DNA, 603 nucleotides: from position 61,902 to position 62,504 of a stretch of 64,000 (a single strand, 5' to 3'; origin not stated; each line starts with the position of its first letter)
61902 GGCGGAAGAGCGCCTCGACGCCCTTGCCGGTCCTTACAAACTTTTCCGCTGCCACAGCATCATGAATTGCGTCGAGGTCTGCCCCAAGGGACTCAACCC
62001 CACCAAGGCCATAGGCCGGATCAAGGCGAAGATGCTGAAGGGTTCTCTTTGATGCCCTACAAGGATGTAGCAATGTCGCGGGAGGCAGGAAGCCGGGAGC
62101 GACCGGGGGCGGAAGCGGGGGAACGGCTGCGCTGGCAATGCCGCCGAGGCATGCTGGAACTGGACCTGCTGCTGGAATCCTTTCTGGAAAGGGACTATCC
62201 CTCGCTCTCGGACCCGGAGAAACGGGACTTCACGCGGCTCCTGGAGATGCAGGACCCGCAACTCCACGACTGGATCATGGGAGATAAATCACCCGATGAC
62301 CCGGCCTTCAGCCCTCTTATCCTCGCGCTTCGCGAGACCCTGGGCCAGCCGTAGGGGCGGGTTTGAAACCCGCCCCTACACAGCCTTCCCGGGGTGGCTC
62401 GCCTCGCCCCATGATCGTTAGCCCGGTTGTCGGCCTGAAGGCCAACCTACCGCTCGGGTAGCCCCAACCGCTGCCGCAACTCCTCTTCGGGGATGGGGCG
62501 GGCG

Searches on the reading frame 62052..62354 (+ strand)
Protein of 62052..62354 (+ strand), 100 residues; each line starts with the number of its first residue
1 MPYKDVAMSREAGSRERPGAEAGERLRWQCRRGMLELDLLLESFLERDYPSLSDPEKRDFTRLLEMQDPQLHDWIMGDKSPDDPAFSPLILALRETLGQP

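Call 45: find_encoding_contigs(protein=window:62052-62354:+, flank=10000, max_places=3)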
Protein window:62052-62354:+ (100 aa): 14 contigs read that carry it; 3 places shown.
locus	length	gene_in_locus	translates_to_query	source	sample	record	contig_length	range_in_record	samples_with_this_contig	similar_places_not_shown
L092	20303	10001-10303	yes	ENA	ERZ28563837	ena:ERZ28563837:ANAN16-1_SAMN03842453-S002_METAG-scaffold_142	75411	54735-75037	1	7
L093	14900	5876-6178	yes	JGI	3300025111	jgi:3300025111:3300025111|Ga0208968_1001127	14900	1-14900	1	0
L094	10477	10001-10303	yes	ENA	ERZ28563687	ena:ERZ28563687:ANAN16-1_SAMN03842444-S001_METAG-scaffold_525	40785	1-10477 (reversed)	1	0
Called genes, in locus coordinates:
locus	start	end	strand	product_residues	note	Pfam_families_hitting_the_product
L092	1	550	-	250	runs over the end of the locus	PF27166:FimB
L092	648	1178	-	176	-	PF07963:N_methyl, PF00114:Pilin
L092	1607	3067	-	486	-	PF00006:ATP-synt_ab, PF00306:ATP-synt_ab_C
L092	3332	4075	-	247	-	PF00430:ATP-synt_B, PF00213:OSCP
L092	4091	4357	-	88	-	PF00137:ATP-synt_C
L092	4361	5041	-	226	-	PF00119:ATP-synt_A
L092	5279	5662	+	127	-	PF04138:GtrA_DPMS_TM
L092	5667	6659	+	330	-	PF00535:Glycos_transf_2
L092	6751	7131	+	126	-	PF01127:Sdh_cyt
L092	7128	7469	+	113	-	PF01127:Sdh_cyt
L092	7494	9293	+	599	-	PF00890:FAD_binding_2, PF01266:DAO (weak), PF01946:Thi4 (faint), PF03486:HI0933_like (faint), PF07992:Pyr_redox_2 (faint), PF02910:Succ_DH_flav_C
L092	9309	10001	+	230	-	PF13085:Fer2_3, PF13187:Fer4_9 (faint), PF13183:Fer4_8, PF13237:Fer4_10, PF13534:Fer4_17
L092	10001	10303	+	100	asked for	PF03937:Sdh5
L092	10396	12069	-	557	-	PF00990:GGDEF, PF00563:EAL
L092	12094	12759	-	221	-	PF03466:LysR_substrate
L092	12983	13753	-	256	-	PF00899:ThiF, PF03435:Sacchrp_dh_NADP (faint)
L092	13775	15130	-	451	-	PF13286:HD_assoc (faint)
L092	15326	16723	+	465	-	PF02874:ATP-synt_ab_N (weak), PF00006:ATP-synt_ab, PF22919:ATP-synt_VA_C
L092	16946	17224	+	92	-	PF04014:MazE_antitoxin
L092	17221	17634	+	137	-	PF01850:PIN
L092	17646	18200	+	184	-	PF07152:YaeQ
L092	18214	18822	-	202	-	PF01813:ATP-synt_D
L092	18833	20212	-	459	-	PF00006:ATP-synt_ab, PF22919:ATP-synt_VA_C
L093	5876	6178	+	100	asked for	PF03937:Sdh5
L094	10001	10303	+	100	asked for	PF03937:Sdh5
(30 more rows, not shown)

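Call 77: search_protein_families(library=ncbifam, proteins=[L092:15326-16723:+, L092:18214-18822:-, L092:18833-20212:-], max_evalue=0.00001)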
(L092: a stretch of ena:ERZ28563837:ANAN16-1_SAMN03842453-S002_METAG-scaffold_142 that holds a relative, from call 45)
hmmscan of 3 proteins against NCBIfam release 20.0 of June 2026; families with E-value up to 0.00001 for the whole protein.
L092:15326-16723:+ (465 aa): 34 families (the best 25 are shown)
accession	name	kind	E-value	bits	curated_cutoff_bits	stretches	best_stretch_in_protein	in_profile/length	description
TIGR03305.1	alt_F1F0_F1_bet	exception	5e-177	589.1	752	1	16-461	1-446/449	alternate F1F0 ATPase, F1 subunit beta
TIGR01039.1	atpD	equivalog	3.6e-172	573.3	462.85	1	16-461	3-452/462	F0F1 ATP synthase subunit beta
NF045858.1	glide_MMOB1670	exception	8.7e-137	457.6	850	1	44-455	261-677/705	MMOB1670 family gliding motility ATPase complex subunit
NF045934.1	MSC_0618_beta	exception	3.2e-108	362.5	570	1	35-454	21-440/451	MSC_0618 family F1-like ATPase beta subunit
TIGR03496.1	FliI_clade1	equivalog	4.5e-64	216.8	619.1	1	18-417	3-399/414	flagellar protein export ATPase FliI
TIGR02546.1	III_secr_ATP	equivalog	1.1e-63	215.5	604.75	1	65-416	56-405/423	type III secretion system ATPase SctN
TIGR01026.1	fliI_yscN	subfamily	1.9e-63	214.7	379.5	1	57-415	67-421/440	FliI/YscN family ATPase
TIGR03498.1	FliI_clade3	equivalog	1.3e-61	208.6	587.45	1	45-395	32-379/418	flagellar protein export ATPase FliI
TIGR03497.1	FliI_clade2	equivalog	2.4e-57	194.8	629.8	1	60-414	44-394/413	flagellar protein export ATPase FliI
NF005391.0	PRK06936.1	equivalog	1.2e-53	182.5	657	1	58-414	67-419/439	type III secretion system ATPase SctN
NF005295.0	PRK06820.1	equivalog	2.4e-52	178.4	690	1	16-415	31-421/440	EscN/YscN/HrcN family type III secretion system ATPase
NF006575.0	PRK09099.1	subfamily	1.1e-51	176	706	1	70-415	82-423/443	type III secretion system ATPase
NF006012.0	PRK08149.1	equivalog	1.3e-49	169.3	594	1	66-419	63-416/431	type III secretion system ATPase SctN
NF003235.0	PRK04196.1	subfamily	2e-45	155.3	349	1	66-415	57-417/462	V-type ATP synthase subunit B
NF006290.1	PRK08472.1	equivalog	2.6e-45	155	644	1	71-414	75-414/433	flagellar protein export ATPase FliI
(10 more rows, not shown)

L092:18214-18822:- (202 aa): 7 families
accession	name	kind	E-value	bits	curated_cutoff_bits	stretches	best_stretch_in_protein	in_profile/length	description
NF001544.0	PRK00373.1-3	equivalog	1.2e-34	120.1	253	1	5-198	7-202/216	V-type ATP synthase subunit D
NF001545.0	PRK00373.1-4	equivalog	4.2e-32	111.7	226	1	7-199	10-206/216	V-type ATP synthase subunit D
NF001542.0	PRK00373.1-1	equivalog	6e-27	94.4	261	1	7-199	7-203/212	V-type ATP synthase subunit D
TIGR00309.1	V_ATPase_subD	subfamily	1.2e-25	90.3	72.25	1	8-198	6-201/209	V-type ATP synthase subunit D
NF001543.0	PRK00373.1-2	equivalog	2.6e-22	79.5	290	1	1-196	1-201/212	V-type ATP synthase subunit D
NF001546.0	PRK00373.1-5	equivalog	2.8e-14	53.3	334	1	125-198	132-205/207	V-type ATP synthase subunit D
NF002565.0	PRK02195.1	equivalog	1.8e-06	27.8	189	1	9-193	8-186/204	V-type ATP synthase subunit D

L092:18833-20212:- (459 aa): 32 families (the best 25 are shown)
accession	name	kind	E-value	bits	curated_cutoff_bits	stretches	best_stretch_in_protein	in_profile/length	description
NF003235.0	PRK04196.1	subfamily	5.4e-208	691.3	349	1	4-456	4-456/462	V-type ATP synthase subunit B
TIGR01041.1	ATP_syn_B_arch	equivalog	4.6e-193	641.8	844.65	1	5-456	1-452/458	ATP synthase subunit B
TIGR01040.1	V-ATPase_V1_B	equivalog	4.5e-169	562.9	804.65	1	6-456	2-461/467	V-type ATPase subunit B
NF002555.0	PRK02118.1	equivalog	1.4e-103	347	431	1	6-436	5-411/436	V-type ATP synthase subunit B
TIGR03496.1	FliI_clade1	equivalog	4e-61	207.1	619.1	1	21-389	15-369/414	flagellar protein export ATPase FliI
TIGR03498.1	FliI_clade3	equivalog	9e-56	189.3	587.45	1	21-386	16-372/418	flagellar protein export ATPase FliI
TIGR01026.1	fliI_yscN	subfamily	1.1e-55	189.2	379.5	1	25-389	42-393/440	FliI/YscN family ATPase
TIGR02546.1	III_secr_ATP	equivalog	1.6e-54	185.3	604.75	1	25-389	24-376/423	type III secretion system ATPase SctN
TIGR03497.1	FliI_clade2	equivalog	2.1e-51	175.2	629.8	1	25-427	18-405/413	flagellar protein export ATPase FliI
NF006290.1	PRK08472.1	equivalog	3.1e-47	161.4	644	1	25-421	37-419/433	flagellar protein export ATPase FliI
NF005295.0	PRK06820.1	equivalog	3.3e-47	161.5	690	1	38-382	58-386/440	EscN/YscN/HrcN family type III secretion system ATPase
NF005391.0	PRK06936.1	equivalog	4.3e-45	154.3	657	1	78-429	95-432/439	type III secretion system ATPase SctN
NF006575.0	PRK09099.1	subfamily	1.4e-44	152.6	706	1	14-388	35-394/443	type III secretion system ATPase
TIGR03305.1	alt_F1F0_F1_bet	exception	5.6e-41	140.7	752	1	75-415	68-398/449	alternate F1F0 ATPase, F1 subunit beta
NF005535.1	PRK07196.1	equivalog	2.8e-40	138.6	715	1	15-389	28-388/434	flagellar protein export ATPase FliI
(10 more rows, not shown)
